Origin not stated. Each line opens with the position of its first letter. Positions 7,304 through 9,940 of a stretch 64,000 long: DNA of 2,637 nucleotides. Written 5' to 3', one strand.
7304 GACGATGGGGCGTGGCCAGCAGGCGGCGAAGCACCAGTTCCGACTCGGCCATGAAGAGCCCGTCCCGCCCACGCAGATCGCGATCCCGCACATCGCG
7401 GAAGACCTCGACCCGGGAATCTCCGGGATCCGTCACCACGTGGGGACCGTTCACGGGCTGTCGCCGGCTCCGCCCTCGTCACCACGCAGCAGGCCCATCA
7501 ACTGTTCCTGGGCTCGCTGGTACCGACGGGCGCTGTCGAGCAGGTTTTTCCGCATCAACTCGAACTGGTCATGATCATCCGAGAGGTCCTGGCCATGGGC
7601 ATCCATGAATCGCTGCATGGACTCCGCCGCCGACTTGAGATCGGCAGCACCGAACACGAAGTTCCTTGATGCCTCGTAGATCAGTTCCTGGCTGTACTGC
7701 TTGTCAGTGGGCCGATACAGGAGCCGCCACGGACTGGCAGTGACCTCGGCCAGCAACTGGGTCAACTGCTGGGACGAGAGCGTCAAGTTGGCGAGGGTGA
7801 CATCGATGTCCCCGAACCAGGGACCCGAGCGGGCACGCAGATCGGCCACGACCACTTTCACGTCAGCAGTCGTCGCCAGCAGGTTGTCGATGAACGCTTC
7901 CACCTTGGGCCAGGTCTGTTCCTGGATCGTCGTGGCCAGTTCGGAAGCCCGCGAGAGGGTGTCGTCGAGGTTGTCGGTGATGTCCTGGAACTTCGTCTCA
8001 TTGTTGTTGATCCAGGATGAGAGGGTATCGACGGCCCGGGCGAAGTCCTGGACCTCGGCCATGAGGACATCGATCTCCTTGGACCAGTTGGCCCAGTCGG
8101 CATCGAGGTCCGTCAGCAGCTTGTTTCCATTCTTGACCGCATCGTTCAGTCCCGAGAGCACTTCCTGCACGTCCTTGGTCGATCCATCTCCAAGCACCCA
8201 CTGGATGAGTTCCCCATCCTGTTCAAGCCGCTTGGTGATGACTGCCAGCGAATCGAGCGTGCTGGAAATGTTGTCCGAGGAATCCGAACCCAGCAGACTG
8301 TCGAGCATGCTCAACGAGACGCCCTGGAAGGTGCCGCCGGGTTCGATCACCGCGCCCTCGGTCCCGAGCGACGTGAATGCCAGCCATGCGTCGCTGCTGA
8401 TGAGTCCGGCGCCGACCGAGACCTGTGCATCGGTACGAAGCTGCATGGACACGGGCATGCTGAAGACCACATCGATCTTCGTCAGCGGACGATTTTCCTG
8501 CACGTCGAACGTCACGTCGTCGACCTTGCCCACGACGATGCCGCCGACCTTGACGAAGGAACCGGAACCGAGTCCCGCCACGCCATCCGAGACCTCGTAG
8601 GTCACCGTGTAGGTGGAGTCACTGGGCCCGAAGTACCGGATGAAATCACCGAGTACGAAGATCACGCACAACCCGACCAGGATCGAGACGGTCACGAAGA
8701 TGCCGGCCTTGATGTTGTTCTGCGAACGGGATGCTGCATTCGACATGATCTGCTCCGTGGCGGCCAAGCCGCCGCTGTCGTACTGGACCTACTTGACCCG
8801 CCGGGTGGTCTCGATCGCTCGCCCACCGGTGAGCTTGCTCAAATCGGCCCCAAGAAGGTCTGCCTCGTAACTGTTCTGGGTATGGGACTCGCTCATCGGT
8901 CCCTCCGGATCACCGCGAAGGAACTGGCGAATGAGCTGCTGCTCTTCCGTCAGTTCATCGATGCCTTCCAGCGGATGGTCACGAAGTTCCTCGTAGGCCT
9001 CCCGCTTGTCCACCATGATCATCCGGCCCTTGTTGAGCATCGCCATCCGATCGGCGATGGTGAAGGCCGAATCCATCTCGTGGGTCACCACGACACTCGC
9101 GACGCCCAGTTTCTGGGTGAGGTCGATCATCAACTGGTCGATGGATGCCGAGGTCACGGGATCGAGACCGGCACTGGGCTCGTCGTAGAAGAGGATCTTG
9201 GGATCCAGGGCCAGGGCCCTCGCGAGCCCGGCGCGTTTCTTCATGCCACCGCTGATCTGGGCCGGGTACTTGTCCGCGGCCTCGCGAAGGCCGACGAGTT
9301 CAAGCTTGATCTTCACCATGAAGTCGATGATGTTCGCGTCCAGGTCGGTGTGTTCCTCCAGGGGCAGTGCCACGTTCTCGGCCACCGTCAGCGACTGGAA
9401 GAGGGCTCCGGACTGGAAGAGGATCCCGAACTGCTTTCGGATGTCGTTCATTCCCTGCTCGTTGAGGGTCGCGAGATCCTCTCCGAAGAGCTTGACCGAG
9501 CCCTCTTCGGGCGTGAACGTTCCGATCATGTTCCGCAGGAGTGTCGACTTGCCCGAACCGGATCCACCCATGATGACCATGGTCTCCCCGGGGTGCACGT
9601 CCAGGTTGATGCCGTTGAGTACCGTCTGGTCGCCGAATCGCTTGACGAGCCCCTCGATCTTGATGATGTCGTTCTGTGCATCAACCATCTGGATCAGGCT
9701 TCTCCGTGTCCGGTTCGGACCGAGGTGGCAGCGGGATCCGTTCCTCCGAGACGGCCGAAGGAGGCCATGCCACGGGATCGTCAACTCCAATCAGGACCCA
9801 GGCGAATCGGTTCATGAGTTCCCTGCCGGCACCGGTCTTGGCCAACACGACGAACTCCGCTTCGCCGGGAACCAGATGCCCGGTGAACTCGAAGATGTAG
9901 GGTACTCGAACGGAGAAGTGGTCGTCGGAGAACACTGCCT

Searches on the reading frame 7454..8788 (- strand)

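Call 66: search_protein_families(library=pfam, proteins=[window:7454-8788:-], max_evalue=0.01)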
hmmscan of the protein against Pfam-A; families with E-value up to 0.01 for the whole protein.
window:7454-8788:- (445 aa): 2 families
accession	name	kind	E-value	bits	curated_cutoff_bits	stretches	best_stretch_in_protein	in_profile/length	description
PF02470.25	MlaD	-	1.1e-05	26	25.1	1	59-130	2-70/81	MlaD protein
PF02050.21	FliJ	-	0.0069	17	28.4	0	251-319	5-73/123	Flagellar FliJ protein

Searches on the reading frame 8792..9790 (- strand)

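Call 66: search_protein_families(library=pfam, proteins=[window:8792-9790:-], max_evalue=0.01)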
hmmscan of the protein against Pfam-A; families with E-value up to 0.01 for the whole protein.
window:8792-9790:- (333 aa): 8 families
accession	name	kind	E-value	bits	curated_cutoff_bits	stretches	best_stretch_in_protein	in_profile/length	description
PF00005.33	ABC_tran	-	5.4e-32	111.7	25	1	58-206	1-136/137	ABC transporter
PF13304.12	AAA_21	-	9.5e-05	23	27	0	176-237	235-298/304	AAA domain, putative AbiEii toxin, Type IV TA system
PF13555.12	AAA_29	-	0.00011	22.3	27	1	61-96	15-50/61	P-loop containing region of AAA domain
PF01580.24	FtsK_SpoIIIE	-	0.0002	21.3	24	1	61-117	31-90/221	FtsK/SpoIIIE family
PF09818.15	ABC_ATPase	-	0.0011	18.5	23.2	0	216-264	210-258/283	P-loop domain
PF02456.21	Adeno_IVa2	-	0.0024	17.2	21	1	34-90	53-109/370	Adenovirus IVa2 protein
PF03193.22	RsgA_GTPase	-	0.0043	17.3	30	1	67-94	106-132/174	RsgA GTPase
PF13401.12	AAA_22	-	0.0085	16.8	27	0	71-98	8-33/130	AAA domain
